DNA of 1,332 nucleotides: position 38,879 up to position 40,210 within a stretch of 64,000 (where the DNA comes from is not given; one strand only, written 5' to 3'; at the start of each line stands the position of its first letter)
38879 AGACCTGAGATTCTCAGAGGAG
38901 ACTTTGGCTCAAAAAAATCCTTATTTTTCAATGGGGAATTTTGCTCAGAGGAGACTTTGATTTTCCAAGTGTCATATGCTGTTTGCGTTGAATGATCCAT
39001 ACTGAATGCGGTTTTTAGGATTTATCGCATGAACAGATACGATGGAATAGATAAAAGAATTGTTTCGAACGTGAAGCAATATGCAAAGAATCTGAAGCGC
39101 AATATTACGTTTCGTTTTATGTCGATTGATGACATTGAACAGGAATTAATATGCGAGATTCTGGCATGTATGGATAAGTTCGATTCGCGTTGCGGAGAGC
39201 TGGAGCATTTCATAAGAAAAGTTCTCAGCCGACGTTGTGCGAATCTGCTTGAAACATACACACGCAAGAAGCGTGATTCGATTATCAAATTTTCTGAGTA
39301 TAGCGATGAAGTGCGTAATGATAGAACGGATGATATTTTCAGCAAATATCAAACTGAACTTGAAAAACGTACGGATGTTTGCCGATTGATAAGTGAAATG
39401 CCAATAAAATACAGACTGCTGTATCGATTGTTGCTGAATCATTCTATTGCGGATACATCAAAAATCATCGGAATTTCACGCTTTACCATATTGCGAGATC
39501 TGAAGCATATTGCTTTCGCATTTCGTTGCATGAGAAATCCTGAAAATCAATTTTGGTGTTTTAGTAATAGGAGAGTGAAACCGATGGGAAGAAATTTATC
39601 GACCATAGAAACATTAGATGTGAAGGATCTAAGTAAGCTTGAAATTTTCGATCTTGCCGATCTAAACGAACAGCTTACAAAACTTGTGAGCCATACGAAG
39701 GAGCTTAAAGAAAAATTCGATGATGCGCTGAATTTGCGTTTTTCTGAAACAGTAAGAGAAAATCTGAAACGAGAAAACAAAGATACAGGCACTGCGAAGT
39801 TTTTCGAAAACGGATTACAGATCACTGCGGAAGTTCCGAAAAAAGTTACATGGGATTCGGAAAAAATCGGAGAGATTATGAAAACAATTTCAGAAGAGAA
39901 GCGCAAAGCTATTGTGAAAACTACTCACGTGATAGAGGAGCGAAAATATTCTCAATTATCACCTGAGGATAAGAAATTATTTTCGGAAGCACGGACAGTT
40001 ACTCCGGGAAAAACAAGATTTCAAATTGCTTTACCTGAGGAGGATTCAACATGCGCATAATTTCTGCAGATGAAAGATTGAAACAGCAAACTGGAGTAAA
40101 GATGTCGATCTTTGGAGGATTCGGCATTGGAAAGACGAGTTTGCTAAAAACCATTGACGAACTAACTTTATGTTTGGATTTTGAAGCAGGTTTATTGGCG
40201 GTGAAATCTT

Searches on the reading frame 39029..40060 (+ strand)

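Call 50: search_protein_families(library=phrogs, proteins=[window:39029-40060:+], max_evalue=0.00001)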
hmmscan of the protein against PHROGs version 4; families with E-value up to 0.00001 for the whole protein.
window:39029-40060:+ (343 aa): 2 families
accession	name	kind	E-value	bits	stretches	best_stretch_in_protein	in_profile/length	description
phrog_2480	-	unknown function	3e-21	77.1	1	202-338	13-150/152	-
phrog_1740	-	transcription regulation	4.3e-11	43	1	13-158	63-205/567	RNA polymerase sigma factor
